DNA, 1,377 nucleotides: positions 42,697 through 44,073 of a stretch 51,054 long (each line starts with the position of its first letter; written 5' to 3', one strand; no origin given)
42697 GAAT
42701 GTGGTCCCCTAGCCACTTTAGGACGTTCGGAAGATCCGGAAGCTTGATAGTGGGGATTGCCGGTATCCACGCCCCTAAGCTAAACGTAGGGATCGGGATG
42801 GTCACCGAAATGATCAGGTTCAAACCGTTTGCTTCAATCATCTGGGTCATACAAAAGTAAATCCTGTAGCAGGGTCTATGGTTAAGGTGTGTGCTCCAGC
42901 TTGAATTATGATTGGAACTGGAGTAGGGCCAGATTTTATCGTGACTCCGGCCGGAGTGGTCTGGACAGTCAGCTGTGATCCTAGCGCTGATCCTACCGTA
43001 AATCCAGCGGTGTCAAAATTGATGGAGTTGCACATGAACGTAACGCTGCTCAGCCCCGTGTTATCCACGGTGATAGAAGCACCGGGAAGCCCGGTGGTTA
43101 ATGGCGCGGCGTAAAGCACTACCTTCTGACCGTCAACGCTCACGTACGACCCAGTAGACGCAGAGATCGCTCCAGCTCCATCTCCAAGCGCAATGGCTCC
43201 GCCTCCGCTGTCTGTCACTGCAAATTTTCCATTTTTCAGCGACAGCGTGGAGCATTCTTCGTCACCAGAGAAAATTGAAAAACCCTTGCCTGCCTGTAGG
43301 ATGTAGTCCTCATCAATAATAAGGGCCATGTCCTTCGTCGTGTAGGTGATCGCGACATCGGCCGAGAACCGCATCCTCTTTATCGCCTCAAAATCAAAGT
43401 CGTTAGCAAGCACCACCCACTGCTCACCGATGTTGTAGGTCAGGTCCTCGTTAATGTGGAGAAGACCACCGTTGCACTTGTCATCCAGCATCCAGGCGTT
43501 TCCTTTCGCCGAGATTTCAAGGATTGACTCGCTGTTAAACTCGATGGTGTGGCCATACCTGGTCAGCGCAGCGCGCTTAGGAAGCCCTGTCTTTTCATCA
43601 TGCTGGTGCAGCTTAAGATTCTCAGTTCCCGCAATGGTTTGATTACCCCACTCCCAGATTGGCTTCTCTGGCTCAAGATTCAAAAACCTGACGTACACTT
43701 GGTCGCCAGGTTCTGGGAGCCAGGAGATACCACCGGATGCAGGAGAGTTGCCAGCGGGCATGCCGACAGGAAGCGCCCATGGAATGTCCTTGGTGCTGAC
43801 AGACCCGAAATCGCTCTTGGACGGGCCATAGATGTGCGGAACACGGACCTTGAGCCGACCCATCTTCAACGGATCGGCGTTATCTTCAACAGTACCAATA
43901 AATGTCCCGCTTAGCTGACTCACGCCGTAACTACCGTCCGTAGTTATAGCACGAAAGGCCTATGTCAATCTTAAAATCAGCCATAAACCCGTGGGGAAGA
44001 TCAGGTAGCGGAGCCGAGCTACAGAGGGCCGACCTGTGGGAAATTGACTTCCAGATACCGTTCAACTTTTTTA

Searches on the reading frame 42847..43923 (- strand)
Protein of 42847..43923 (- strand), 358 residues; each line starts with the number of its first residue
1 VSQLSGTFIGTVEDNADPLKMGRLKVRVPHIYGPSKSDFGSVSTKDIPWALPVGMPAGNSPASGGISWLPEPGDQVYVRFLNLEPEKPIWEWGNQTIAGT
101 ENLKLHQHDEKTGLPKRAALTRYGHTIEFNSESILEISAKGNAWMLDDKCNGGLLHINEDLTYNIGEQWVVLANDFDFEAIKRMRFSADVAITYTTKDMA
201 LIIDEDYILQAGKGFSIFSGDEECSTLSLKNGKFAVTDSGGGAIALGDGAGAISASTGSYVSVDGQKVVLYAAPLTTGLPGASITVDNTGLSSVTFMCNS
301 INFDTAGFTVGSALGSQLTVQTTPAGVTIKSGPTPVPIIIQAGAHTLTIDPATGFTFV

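Call 7: search_protein_families(library=phrogs, proteins=[window:42847-43923:-], max_evalue=0.001)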
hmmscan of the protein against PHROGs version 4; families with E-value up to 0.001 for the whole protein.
window:42847-43923:- (358 aa): 3 families
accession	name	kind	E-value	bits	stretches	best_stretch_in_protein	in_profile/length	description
phrog_430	-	tail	4.3e-15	56.2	1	1-89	14-100/868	baseplate hub subunit and tail lysozyme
phrog_694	-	tail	3.2e-07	30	1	9-51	25-68/851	baseplate hub and tail lysozyme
phrog_37871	-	tail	0.00011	23.1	1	7-56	4-49/257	baseplate protein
